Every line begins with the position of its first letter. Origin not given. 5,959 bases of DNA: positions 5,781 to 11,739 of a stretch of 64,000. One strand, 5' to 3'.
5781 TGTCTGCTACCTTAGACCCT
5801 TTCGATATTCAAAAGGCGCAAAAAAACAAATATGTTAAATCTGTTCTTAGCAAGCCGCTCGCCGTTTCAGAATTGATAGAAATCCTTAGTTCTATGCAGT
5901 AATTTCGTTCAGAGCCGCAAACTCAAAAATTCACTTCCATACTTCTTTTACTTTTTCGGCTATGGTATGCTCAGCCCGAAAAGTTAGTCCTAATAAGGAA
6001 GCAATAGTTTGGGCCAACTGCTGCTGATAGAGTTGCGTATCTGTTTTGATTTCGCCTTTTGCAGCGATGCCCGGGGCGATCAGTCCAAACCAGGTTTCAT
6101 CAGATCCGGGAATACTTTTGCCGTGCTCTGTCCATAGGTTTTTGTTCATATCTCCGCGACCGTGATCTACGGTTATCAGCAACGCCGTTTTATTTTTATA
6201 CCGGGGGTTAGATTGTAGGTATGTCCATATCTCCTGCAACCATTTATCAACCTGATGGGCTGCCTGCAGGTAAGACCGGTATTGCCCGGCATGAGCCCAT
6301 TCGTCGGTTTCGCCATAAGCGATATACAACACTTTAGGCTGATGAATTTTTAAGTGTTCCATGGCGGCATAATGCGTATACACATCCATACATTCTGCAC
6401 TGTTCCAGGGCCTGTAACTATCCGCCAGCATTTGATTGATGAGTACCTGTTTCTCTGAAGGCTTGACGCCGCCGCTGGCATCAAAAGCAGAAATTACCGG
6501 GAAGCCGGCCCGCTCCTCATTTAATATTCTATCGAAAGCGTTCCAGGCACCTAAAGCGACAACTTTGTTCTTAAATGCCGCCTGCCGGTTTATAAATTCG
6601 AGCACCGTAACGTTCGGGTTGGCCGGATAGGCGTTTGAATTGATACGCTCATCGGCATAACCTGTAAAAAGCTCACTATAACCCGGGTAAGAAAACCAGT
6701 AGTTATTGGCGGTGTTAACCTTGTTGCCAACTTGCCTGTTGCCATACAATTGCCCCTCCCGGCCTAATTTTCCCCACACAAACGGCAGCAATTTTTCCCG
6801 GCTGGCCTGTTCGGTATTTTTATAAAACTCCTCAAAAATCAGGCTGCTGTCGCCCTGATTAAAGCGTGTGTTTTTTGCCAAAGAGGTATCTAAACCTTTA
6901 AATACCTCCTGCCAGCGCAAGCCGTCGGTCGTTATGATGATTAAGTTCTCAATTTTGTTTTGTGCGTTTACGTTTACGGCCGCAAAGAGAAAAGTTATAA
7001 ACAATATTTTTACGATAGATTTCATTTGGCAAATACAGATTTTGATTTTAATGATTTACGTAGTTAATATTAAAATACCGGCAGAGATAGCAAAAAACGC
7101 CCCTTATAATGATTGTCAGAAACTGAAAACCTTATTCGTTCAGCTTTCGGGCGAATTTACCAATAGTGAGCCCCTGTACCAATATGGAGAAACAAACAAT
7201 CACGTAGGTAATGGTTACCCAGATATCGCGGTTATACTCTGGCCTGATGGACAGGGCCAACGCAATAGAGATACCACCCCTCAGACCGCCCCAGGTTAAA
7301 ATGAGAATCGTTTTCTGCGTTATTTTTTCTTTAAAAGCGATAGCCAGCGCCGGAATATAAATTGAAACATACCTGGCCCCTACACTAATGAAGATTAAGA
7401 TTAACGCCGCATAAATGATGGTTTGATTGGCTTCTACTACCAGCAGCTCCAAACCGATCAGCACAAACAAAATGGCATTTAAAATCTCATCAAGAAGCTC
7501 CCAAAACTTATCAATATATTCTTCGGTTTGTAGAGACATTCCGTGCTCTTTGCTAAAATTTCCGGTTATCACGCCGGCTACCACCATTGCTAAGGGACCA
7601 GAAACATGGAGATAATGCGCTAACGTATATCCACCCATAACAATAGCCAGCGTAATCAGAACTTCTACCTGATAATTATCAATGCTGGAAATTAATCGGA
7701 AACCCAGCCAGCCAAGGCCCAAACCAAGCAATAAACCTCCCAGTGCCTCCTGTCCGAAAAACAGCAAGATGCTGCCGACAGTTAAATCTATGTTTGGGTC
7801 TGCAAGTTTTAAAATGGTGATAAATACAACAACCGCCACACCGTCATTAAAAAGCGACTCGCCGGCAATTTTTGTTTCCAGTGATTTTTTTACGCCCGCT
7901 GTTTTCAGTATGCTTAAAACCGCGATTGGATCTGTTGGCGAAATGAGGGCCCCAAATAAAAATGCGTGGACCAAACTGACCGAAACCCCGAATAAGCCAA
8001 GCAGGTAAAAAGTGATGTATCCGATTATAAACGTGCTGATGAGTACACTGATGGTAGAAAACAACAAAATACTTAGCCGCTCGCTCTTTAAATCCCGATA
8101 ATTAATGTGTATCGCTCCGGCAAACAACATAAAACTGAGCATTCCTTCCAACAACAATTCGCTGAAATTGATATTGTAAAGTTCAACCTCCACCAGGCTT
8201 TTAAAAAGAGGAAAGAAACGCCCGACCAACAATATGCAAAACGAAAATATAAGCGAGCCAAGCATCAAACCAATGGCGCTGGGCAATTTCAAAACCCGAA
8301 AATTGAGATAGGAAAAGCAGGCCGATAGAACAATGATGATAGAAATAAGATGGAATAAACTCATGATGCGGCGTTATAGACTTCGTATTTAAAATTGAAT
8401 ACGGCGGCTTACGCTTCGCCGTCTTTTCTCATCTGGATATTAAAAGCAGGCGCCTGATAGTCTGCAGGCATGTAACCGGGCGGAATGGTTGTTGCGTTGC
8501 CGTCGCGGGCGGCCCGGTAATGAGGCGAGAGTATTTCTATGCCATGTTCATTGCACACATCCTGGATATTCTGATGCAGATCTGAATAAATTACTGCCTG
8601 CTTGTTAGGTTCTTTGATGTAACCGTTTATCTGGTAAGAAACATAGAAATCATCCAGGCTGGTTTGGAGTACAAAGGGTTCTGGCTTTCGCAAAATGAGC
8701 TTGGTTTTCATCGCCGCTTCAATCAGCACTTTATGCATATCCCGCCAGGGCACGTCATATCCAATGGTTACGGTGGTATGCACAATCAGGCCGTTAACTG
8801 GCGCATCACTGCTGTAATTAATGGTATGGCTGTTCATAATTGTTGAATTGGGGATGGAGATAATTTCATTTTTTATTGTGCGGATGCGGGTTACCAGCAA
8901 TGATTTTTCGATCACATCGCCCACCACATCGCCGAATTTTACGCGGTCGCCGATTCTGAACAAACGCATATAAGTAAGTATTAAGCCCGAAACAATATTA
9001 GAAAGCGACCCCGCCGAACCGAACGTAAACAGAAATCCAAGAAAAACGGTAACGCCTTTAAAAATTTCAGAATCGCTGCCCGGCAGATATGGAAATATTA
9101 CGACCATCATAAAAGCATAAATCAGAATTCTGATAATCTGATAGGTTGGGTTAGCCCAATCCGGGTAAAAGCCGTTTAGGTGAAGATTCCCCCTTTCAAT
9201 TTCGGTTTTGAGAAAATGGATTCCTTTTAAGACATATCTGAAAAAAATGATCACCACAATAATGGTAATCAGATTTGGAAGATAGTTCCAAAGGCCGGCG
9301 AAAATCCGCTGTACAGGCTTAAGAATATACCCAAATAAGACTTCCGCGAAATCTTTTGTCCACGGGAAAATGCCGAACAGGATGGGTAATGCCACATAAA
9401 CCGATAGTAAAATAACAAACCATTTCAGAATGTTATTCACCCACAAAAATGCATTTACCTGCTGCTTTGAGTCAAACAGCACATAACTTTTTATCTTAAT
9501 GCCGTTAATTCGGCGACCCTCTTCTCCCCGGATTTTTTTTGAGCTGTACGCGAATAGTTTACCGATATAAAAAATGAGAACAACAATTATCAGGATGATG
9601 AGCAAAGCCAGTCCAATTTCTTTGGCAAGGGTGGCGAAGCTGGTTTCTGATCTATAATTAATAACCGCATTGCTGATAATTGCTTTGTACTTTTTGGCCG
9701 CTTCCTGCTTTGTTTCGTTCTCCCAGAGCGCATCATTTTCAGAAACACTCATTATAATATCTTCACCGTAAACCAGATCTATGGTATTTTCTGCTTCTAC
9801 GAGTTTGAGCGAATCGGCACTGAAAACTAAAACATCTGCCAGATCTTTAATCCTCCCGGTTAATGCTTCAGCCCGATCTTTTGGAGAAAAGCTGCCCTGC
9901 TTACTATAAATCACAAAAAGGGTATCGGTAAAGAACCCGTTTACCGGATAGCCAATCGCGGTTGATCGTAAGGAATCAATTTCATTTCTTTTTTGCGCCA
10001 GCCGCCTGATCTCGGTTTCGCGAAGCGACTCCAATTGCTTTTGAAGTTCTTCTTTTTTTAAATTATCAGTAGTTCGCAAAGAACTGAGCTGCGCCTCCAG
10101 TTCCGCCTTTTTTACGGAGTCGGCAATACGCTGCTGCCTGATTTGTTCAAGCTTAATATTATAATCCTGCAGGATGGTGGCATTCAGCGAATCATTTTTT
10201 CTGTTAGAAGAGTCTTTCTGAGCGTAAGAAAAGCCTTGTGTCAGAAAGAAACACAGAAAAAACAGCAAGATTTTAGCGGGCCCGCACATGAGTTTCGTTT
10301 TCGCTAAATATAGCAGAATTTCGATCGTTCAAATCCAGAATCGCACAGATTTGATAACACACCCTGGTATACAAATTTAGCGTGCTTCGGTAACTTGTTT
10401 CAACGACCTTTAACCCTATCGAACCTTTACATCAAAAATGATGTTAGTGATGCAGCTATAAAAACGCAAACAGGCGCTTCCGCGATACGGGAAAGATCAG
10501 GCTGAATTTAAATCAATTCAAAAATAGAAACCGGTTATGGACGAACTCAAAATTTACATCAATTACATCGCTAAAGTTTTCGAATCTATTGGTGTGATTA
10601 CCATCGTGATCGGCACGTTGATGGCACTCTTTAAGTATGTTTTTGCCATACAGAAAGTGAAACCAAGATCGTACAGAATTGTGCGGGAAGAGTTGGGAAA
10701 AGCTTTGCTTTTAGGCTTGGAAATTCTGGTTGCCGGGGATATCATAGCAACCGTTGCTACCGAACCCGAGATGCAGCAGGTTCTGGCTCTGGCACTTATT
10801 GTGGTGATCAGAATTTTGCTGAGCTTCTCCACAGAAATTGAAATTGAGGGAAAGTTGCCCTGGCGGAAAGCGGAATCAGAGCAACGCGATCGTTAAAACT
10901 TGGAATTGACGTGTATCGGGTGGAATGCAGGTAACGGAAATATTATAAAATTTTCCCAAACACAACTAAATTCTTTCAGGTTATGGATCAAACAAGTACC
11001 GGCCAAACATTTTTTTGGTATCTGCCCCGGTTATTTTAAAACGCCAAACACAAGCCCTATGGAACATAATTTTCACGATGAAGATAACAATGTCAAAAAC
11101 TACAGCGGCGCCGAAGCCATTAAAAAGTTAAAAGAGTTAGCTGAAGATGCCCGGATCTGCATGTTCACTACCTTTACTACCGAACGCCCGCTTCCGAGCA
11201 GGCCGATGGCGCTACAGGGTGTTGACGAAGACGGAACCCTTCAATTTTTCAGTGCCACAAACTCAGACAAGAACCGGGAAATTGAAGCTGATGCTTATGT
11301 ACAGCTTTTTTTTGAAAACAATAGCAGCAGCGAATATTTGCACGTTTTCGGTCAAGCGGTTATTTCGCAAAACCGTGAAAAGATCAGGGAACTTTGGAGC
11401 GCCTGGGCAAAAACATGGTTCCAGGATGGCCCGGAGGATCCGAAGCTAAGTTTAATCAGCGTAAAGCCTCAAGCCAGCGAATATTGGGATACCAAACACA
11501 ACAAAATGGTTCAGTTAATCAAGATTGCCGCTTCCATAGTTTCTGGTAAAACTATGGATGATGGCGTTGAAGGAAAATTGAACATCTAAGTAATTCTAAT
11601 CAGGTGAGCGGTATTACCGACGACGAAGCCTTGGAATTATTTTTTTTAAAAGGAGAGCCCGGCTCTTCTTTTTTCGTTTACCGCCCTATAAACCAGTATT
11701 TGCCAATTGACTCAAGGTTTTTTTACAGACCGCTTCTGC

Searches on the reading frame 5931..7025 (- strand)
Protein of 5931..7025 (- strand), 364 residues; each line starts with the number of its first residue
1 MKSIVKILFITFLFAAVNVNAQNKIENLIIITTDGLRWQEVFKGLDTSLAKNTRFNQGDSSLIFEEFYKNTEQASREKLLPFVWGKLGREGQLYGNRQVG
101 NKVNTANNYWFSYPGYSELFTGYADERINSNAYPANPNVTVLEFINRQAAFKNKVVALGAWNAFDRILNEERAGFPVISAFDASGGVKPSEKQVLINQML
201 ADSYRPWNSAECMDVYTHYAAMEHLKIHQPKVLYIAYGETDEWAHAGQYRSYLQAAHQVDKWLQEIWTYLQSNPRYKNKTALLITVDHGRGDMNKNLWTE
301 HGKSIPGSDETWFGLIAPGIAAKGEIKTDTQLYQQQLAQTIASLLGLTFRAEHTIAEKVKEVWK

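Call 94: search_protein_families(library=pfam, proteins=[window:5931-7025:-], max_evalue=0.0001)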
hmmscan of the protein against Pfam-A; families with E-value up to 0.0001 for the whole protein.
window:5931-7025:- (364 aa): 2 families
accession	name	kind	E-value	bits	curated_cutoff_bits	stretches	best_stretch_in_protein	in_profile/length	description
PF01676.23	Metalloenzyme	-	1e-05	25.7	24.3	1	220-301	137-211/252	Metalloenzyme superfamily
PF00884.28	Sulfatase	-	3.1e-05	23.9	25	1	207-346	200-300/301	Sulfatase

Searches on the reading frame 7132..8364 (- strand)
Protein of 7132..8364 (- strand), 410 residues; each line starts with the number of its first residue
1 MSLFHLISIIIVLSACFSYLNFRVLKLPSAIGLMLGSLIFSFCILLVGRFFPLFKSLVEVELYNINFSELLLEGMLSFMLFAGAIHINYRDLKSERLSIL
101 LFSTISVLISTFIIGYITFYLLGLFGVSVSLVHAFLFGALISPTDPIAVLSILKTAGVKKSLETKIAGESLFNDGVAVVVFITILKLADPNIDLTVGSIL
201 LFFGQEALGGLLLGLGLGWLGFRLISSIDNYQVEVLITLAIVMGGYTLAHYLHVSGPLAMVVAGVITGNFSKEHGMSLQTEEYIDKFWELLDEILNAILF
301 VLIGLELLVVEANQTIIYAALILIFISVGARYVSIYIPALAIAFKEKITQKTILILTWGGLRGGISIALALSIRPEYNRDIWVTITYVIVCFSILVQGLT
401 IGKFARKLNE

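Call 94: search_protein_families(library=pfam, proteins=[window:7132-8364:-], max_evalue=0.0001)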
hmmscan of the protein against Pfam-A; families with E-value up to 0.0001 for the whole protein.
window:7132-8364:- (410 aa): 1 family
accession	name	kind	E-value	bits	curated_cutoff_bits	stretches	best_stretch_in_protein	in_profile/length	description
PF00999.27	Na_H_Exchanger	-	7.4e-63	213.1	26.2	1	12-405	1-373/375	Sodium/hydrogen exchanger, transmembrane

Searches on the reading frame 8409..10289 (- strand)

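Call 61: search_protein_families(library=pfam, proteins=[window:8409-10289:-], max_evalue=0.01)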
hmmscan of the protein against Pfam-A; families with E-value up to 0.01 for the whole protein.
window:8409-10289:- (626 aa): 2 families
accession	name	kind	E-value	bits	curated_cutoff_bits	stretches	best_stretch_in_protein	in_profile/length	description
PF00924.24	MS_channel_2nd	-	2.5e-19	69.6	20.2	1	428-493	2-67/68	Mechanosensitive ion channel, beta-domain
PF21082.3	MS_channel_3rd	-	9.1e-16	58.5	21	1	504-586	2-88/88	Mechanosensitive ion channel MscS, C-terminal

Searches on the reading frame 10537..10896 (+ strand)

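Call 3: search_protein_families(library=pfam, proteins=[window:10537-10896:+], max_evalue=0.01)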
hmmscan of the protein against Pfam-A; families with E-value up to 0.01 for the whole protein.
window:10537-10896:+ (119 aa): 1 family
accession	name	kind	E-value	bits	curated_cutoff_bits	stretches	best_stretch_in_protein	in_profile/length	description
PF07784.16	DUF1622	-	1.1e-20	73.7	24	1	26-103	1-78/78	Protein of unknown function (DUF1622)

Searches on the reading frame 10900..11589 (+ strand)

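Call 3: search_protein_families(library=pfam, proteins=[window:10900-11589:+], max_evalue=0.01)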
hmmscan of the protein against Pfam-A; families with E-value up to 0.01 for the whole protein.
window:10900-11589:+ (229 aa): 2 families
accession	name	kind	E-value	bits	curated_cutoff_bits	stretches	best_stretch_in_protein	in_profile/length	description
PF16242.11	Pyrid_ox_like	-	1.6e-47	161.2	28.8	1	72-220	1-149/149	Pyridoxamine 5'-phosphate oxidase like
PF01243.27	PNPOx_N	-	5.1e-11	43.4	28.1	1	75-196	3-119/120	Pyridoxamine 5'-phosphate oxidase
